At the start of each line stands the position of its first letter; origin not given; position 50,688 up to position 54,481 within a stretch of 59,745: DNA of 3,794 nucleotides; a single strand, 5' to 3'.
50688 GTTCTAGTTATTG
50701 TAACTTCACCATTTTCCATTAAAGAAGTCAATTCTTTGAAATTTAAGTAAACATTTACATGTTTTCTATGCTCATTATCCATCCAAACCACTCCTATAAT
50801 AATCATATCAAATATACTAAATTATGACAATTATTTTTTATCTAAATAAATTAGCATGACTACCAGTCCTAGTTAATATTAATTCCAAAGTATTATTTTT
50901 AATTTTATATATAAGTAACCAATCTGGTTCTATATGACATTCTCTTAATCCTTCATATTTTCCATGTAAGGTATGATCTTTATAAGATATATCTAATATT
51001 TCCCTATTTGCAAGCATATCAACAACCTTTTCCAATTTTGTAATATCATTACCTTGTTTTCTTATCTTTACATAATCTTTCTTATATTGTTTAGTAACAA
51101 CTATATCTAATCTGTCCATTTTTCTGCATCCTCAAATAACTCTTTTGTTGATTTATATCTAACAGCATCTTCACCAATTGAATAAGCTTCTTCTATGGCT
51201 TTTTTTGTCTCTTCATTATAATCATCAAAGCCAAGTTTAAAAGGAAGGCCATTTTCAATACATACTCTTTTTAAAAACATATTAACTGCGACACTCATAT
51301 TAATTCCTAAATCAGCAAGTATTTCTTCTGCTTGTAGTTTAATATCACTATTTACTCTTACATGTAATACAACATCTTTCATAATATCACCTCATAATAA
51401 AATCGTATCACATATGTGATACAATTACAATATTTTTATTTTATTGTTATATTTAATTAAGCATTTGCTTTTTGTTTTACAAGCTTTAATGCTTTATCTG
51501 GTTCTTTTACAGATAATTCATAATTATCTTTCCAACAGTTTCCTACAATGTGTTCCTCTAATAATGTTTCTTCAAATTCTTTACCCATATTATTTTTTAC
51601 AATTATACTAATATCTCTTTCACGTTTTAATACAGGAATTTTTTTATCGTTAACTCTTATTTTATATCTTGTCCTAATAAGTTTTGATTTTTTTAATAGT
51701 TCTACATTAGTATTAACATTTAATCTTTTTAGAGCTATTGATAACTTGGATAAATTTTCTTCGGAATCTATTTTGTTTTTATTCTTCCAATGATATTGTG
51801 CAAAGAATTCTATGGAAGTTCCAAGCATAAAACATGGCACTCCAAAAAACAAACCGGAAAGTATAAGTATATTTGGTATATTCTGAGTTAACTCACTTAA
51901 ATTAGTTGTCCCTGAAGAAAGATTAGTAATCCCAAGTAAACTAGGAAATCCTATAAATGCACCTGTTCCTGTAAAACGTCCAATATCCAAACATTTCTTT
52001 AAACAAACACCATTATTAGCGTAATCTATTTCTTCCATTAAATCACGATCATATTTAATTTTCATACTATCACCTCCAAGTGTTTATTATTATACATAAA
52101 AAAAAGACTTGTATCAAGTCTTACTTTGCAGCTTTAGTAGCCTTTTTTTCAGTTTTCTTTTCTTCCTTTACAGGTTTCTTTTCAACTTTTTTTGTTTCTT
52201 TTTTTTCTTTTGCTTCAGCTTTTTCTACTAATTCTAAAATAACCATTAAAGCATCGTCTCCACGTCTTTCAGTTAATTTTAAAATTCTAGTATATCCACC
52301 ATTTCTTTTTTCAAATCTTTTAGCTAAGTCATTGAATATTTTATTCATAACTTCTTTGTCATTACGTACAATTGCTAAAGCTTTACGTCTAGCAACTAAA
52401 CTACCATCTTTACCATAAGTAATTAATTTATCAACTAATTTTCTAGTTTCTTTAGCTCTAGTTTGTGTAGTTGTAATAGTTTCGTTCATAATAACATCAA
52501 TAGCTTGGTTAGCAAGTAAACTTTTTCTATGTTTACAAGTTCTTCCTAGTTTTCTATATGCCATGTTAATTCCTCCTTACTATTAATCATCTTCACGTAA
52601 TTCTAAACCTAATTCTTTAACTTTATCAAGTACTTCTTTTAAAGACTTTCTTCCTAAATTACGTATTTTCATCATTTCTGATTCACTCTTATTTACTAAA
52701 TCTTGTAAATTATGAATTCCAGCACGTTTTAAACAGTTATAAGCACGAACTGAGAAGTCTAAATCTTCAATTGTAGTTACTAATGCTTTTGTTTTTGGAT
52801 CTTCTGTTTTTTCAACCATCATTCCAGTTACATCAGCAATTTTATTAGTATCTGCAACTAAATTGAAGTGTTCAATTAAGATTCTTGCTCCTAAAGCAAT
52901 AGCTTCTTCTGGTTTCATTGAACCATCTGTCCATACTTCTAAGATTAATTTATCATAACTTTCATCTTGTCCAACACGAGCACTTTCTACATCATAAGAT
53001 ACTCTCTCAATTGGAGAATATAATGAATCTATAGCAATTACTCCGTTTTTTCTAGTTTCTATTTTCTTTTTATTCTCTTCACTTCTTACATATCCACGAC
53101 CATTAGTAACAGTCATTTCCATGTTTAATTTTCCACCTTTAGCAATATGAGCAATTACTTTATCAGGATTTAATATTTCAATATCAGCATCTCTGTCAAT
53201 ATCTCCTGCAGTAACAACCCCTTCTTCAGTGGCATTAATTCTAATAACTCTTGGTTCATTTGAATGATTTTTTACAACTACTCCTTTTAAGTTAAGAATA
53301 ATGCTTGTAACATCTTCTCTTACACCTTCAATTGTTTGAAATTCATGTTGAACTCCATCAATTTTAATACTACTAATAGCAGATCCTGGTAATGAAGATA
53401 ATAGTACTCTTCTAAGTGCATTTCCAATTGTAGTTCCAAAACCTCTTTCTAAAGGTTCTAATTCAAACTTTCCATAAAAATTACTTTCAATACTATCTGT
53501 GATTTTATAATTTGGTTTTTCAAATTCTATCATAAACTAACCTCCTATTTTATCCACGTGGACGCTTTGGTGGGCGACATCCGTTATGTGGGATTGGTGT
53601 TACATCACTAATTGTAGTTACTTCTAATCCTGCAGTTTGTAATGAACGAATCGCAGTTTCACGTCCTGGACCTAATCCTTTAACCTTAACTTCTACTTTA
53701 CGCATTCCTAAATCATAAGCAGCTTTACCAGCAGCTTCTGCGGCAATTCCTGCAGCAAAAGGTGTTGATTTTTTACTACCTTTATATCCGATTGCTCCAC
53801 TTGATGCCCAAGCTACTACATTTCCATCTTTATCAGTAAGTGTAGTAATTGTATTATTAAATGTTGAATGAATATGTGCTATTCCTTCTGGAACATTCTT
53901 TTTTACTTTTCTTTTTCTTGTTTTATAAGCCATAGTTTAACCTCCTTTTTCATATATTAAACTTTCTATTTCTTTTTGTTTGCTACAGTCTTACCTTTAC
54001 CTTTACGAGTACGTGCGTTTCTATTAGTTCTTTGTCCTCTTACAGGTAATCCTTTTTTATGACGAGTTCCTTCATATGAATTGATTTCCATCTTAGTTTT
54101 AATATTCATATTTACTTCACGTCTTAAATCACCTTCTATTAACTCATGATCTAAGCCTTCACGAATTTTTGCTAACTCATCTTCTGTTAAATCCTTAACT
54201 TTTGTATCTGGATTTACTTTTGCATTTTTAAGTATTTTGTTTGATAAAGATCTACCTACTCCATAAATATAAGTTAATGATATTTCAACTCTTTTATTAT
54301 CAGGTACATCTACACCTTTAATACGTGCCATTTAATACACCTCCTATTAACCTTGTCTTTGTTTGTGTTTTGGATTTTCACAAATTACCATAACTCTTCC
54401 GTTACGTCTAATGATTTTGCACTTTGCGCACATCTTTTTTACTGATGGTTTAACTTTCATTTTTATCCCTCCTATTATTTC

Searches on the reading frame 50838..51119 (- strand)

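Call 25: search_protein_families(library=pfam, proteins=[window:50838-51119:-], max_evalue=0.001)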
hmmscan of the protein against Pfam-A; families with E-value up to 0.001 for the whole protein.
window:50838-51119:- (93 aa): 2 families
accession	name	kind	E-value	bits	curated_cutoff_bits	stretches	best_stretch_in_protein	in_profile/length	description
PF15738.11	YafQ_toxin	-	4.8e-33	113.8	30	1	5-93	2-88/88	Bacterial toxin of type II toxin-antitoxin system, YafQ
PF05016.21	ParE_toxin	-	3.4e-07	31.2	23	1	6-89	1-86/89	ParE toxin of type II toxin-antitoxin system, parDE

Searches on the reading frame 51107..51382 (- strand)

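Call 25: search_protein_families(library=pfam, proteins=[window:51107-51382:-], max_evalue=0.001)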
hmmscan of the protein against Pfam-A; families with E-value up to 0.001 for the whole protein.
window:51107-51382:- (91 aa): 1 family
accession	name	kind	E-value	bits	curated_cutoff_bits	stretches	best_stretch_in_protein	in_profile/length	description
PF04221.18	RelB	-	2.7e-12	46.8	22.4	1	6-81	4-77/82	RelB antitoxin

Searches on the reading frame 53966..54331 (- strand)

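Call 25: search_protein_families(library=pfam, proteins=[window:53966-54331:-], max_evalue=0.001)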
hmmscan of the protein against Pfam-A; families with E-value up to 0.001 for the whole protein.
window:53966-54331:- (121 aa): 1 family
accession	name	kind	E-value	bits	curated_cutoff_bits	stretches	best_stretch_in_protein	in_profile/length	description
PF00416.27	Ribosomal_S13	-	1e-30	107.2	31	2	57-108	77-128/128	Ribosomal protein S13/S18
